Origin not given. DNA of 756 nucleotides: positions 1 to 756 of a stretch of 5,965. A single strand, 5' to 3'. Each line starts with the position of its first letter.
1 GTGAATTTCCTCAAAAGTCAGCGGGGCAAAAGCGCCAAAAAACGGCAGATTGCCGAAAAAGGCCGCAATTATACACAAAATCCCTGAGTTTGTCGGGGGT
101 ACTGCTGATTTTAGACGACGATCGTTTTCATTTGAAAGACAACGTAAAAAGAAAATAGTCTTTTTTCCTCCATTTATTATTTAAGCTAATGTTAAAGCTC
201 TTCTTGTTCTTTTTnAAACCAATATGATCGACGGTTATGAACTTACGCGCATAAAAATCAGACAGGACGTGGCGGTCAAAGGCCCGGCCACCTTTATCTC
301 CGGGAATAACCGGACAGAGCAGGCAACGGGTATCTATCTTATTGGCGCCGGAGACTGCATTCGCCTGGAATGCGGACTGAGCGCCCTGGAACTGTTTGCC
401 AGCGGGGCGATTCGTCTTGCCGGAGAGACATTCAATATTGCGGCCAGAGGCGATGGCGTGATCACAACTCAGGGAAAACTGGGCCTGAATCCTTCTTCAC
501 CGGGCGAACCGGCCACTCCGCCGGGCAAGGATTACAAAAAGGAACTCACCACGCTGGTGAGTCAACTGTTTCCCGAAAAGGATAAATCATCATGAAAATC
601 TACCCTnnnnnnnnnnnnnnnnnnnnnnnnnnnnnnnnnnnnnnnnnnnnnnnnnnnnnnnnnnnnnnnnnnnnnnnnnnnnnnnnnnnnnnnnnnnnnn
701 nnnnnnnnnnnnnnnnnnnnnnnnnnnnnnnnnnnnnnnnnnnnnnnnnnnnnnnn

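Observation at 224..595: Unplaced 123-aa ORF with Gly-punctuated beta-strand repeats immediately upstream of the connector gene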

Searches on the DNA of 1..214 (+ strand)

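Call 20: search_dna_similar(query=window:1-214:+, collection=ecoli_genomes, mode=near, max_rows=5)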
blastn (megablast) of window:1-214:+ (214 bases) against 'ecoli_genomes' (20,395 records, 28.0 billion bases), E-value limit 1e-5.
Records with a match: 5415; places in all: 5416; records where one place covers at least 80% of the query: 5407.
Genomes with a match: 5413 of 5426; with a place that covers at least 80% of the query: 5405. Places per genome that has any: lowest 1, median 1, highest 3. On chromosomes: 5411 places; on plasmids: 5.
Best place of each record, by identity: >=99% 1; 95-99% 26; 90-95% 5388.
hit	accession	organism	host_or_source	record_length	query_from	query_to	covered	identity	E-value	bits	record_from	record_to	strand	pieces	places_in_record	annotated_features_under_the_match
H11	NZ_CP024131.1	Escherichia coli strain 14EC007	clinical patient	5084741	1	214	100%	100.0%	3e-107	396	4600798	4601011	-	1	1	none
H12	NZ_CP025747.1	Escherichia coli strain ML35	missing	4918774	1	214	100%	98.6%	9e-102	377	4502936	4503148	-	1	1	none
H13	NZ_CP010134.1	Escherichia coli strain D1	dog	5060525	1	214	100%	98.1%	4e-100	372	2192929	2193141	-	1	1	none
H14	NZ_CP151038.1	Escherichia coli strain 19KM2326N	Dog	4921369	1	214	100%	98.1%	4e-100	372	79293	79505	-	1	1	none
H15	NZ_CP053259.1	Escherichia coli strain GF3-3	Guinea fowl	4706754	1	214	100%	95.3%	1e-90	340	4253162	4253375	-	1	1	none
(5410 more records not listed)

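Call 49: get_annotated_region(hit=H11, flank=2500)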
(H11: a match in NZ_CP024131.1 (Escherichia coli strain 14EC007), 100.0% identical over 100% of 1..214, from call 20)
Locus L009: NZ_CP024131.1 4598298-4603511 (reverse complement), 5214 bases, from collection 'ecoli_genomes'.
description: Escherichia coli strain 14EC007 chromosome, complete genome
organism: Escherichia coli strain 14EC007 (NCBI taxid 562)
replicon: chromosome; assembly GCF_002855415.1
host: -; source: clinical patient; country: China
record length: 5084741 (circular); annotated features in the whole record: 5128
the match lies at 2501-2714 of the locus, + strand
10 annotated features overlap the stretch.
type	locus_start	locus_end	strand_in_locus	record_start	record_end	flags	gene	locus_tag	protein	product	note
CDS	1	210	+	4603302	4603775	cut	-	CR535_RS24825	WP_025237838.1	MaoC family dehydratase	-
CDS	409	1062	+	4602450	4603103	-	-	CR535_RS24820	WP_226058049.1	TetR/AcrR family transcriptional regulator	-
CDS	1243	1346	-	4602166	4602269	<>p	phnP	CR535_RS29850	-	phosphonate metabolism protein PhnP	required for the use of phosphonates and phosphite as phosphorus sources; frameshifted; incomplete; partial in the ...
CDS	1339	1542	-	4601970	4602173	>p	-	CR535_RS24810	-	ATP-binding cassette domain-containing protein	incomplete; partial in the middle of a contig; missing C-terminus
CDS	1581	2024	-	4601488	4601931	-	yjdN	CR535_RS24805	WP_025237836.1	VOC family metalloprotein YjdN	-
CDS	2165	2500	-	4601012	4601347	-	yjdM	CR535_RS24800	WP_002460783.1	zinc ribbon domain-containing protein YjdM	-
CDS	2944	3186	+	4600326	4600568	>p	-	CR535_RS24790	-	diguanylate cyclase regulator RdcB family protein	incomplete; partial in the middle of a contig; missing N-terminus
CDS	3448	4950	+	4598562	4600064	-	proP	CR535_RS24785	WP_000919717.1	glycine betaine/L-proline transporter ProP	-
CDS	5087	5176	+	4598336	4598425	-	pmrR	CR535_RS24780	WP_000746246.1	LpxT activity modulator PmrR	-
CDS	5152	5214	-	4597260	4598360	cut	pmrB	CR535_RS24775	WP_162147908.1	two-component system sensor histidine kinase PmrB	-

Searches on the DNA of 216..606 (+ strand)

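Call 3: search_dna_similar(query=window:216-606:+, collection=ecoli_genomes, mode=near, max_rows=15)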
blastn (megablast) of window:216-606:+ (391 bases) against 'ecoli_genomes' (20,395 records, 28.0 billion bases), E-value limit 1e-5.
No match.

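Call 24: search_dna_similar(query=window:216-606:+, collection=ecoli_genomes, mode=distant, max_rows=10)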
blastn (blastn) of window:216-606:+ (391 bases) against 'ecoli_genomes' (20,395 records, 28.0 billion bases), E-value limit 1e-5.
No match.
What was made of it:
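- Tried and rejected: Megablast and sensitive blastn of 216-606 against 5,426 complete E. coli genomes found no match (calls 3, 24).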

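Call 40: search_dna_similar(query=L004:2800-4900:+, collection=ecoli_genomes, mode=near, max_rows=6)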
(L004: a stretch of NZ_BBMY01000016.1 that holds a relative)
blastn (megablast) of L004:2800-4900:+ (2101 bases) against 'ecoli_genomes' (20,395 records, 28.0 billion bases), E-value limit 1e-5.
Records with a match: 5398; places in all: 5407; records where one place covers at least 80% of the query: 4079.
Genomes with a match: 5382 of 5426; with a place that covers at least 80% of the query: 4070. Places per genome that has any: lowest 1, median 1, highest 3. On chromosomes: 5386 places; on plasmids: 21.
Best place of each record, by identity: 80-90% 5398.
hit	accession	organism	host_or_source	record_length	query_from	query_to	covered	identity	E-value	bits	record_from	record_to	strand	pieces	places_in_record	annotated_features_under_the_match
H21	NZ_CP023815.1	Escherichia coli strain IMT16316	wild bird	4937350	17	2101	99%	82.5%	0e+0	1805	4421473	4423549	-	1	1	nhoA: N-hydroxyarylamine O-acetyltransferase | yddH: flavin reductase family protein | pptA: tautomerase PptA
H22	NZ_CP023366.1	Escherichia coli strain 1428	canine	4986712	17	2101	99%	82.5%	0e+0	1805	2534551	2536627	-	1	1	nhoA: N-hydroxyarylamine O-acetyltransferase | yddH: flavin reductase family protein | pptA: tautomerase PptA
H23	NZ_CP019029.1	Escherichia coli strain Ecol_881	Homo sapiens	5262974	17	2101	99%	82.5%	0e+0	1805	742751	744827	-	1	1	nhoA: N-hydroxyarylamine O-acetyltransferase | yddH: flavin reductase family protein | pptA: tautomerase PptA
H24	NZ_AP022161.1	Escherichia coli strain WP5-S18-ESBL-08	-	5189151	17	2101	99%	82.5%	0e+0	1805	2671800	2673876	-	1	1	nhoA: N-hydroxyarylamine O-acetyltransferase | yddH: flavin reductase family protein | pptA: tautomerase PptA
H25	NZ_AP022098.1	Escherichia coli strain WP4-S18-ESBL-09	-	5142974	17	2101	99%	82.5%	0e+0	1805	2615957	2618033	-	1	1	nhoA: N-hydroxyarylamine O-acetyltransferase | yddH: flavin reductase family protein | pptA: tautomerase PptA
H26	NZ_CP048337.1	Escherichia coli strain 142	environment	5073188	17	2101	99%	82.5%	0e+0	1805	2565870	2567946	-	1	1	nhoA: N-hydroxyarylamine O-acetyltransferase | yddH: flavin reductase family protein | pptA: tautomerase PptA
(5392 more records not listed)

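Call 43: get_annotated_region(hit=H21, flank=9000)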
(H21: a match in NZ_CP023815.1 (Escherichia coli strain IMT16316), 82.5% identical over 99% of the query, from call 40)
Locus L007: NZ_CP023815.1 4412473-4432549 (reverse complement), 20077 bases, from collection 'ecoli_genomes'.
description: Escherichia coli strain IMT16316 chromosome, complete genome
organism: Escherichia coli strain IMT16316 (NCBI taxid 562)
replicon: chromosome; assembly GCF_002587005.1
host: wild bird; source: -; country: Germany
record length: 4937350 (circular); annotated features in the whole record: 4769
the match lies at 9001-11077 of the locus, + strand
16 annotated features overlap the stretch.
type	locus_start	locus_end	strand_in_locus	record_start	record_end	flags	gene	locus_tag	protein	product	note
CDS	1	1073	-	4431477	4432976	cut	ansP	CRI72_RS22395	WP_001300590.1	L-asparagine permease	-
CDS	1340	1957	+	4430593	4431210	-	yncG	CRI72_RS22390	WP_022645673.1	glutathione S-transferase family protein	-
CDS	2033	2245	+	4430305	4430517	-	yncH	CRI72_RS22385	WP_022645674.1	YncH family protein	-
CDS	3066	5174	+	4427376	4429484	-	-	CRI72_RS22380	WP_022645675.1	type VI secretion system tip protein VgrG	-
CDS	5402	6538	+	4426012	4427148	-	-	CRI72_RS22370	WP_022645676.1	ISAs1-like element ISEc1 family transposase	-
CDS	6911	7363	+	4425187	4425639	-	-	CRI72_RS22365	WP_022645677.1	hypothetical protein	-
CDS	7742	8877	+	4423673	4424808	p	ydcC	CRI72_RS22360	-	ISAs1 family transposase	frameshifted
CDS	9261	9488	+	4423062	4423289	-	pptA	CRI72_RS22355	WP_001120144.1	tautomerase PptA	-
CDS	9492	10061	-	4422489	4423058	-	yddH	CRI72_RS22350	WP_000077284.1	flavin reductase family protein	-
CDS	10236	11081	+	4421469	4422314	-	nhoA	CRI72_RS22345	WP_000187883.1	N-hydroxyarylamine O-acetyltransferase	-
CDS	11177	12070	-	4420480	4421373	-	yddE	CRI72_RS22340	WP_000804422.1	PhzF family isomerase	-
CDS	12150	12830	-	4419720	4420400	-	narI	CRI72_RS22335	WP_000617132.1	respiratory nitrate reductase subunit gamma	-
CDS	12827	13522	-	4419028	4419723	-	narW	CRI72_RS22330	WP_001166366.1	nitrate reductase molybdenum cofactor assembly chaperone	-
CDS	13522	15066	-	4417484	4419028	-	narH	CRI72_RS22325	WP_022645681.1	nitrate reductase subunit beta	-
CDS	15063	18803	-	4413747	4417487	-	narZ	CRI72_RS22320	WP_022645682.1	nitrate reductase Z subunit alpha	-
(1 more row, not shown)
